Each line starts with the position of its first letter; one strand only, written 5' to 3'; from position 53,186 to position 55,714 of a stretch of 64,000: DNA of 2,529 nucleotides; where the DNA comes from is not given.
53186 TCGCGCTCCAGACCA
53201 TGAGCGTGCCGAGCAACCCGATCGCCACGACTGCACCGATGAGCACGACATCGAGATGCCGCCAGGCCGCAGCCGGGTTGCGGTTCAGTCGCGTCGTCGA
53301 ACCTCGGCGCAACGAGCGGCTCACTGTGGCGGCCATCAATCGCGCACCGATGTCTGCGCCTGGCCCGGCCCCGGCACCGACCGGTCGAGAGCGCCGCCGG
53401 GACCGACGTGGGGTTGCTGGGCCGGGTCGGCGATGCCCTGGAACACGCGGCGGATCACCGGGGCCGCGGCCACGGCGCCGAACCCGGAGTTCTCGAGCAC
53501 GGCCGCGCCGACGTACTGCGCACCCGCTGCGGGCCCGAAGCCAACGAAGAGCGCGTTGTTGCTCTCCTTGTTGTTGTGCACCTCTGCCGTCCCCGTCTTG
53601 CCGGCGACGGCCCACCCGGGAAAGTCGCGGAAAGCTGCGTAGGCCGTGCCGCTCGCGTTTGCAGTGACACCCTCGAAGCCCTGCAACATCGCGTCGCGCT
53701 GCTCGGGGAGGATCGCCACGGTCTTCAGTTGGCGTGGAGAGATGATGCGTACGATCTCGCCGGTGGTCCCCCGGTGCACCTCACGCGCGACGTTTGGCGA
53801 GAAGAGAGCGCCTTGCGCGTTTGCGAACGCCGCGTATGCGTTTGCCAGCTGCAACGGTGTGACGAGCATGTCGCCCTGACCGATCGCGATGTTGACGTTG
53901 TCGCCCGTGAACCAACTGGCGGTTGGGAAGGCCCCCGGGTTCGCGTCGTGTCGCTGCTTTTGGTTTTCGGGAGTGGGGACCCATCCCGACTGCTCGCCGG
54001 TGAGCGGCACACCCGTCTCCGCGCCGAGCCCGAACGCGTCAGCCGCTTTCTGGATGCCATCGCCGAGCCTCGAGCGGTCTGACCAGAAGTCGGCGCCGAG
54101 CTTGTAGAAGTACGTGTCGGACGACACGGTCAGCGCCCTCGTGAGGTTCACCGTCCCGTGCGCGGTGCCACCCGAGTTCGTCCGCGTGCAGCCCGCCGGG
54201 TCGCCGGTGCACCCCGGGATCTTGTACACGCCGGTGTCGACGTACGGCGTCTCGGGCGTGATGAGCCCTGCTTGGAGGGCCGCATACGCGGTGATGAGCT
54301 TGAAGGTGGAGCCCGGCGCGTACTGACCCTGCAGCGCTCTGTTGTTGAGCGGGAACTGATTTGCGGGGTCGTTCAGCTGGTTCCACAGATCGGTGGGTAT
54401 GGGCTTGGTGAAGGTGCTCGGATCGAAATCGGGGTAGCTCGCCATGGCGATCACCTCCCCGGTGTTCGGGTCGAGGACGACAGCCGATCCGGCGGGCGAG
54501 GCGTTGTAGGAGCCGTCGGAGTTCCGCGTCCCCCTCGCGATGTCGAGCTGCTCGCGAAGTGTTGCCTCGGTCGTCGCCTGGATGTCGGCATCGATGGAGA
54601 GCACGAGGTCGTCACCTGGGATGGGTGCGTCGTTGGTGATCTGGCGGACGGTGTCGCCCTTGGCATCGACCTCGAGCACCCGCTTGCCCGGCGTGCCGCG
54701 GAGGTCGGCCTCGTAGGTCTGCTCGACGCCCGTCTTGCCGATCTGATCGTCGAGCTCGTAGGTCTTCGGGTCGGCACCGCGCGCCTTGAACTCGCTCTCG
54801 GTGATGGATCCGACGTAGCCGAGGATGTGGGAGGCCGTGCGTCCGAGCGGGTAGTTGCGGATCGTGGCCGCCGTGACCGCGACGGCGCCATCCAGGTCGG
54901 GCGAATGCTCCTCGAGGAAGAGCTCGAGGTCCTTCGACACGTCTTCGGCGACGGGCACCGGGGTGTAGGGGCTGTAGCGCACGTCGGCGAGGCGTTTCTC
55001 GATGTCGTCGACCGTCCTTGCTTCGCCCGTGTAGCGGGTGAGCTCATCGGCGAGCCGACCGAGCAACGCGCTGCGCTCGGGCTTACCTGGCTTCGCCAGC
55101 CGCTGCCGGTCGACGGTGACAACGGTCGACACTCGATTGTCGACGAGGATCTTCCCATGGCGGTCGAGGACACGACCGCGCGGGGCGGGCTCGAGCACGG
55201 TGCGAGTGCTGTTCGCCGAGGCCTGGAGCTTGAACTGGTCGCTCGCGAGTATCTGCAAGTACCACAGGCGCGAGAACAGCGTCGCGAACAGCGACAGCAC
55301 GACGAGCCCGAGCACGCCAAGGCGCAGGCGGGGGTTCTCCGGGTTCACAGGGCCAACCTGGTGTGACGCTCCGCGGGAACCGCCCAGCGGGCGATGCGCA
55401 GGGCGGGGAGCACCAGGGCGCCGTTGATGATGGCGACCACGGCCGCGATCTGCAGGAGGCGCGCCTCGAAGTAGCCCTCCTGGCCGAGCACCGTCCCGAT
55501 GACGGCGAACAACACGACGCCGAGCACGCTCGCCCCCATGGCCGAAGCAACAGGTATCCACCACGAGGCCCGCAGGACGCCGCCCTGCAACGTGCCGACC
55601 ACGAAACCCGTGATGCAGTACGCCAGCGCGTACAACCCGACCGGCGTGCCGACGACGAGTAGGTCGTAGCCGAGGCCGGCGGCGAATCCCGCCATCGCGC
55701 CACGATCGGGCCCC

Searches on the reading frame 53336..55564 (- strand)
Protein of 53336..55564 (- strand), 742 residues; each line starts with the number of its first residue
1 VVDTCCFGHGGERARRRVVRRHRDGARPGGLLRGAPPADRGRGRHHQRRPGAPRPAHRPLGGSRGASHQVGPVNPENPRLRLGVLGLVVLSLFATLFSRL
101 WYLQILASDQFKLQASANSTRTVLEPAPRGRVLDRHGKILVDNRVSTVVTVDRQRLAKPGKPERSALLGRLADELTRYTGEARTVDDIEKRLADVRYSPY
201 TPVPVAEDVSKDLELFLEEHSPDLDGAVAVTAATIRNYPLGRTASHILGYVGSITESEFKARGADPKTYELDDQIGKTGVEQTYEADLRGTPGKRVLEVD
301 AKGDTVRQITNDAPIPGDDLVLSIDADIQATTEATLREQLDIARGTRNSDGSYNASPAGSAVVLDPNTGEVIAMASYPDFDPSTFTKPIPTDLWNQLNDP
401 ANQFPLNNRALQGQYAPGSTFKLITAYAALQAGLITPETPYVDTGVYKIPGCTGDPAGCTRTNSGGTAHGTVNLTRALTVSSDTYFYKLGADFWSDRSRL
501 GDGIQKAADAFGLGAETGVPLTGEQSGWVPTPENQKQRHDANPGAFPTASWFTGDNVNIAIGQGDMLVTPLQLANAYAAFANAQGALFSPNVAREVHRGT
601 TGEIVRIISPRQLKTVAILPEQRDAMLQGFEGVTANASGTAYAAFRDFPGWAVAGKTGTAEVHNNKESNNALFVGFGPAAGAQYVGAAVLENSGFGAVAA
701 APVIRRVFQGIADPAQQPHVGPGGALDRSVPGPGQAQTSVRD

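Call 77: search_protein_families(library=pfam, proteins=[window:53336-55564:-], max_evalue=0.001)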
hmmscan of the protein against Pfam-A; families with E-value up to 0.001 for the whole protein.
window:53336-55564:- (742 aa): 2 families
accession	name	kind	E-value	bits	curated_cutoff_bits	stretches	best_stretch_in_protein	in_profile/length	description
PF00905.27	Transpeptidase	-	3.1e-57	194.5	22.1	1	359-708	1-298/299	Penicillin binding protein transpeptidase domain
PF03717.20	PBP_dimer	-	2.1e-39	136.2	24.4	1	125-309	2-179/180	Penicillin-binding Protein dimerisation domain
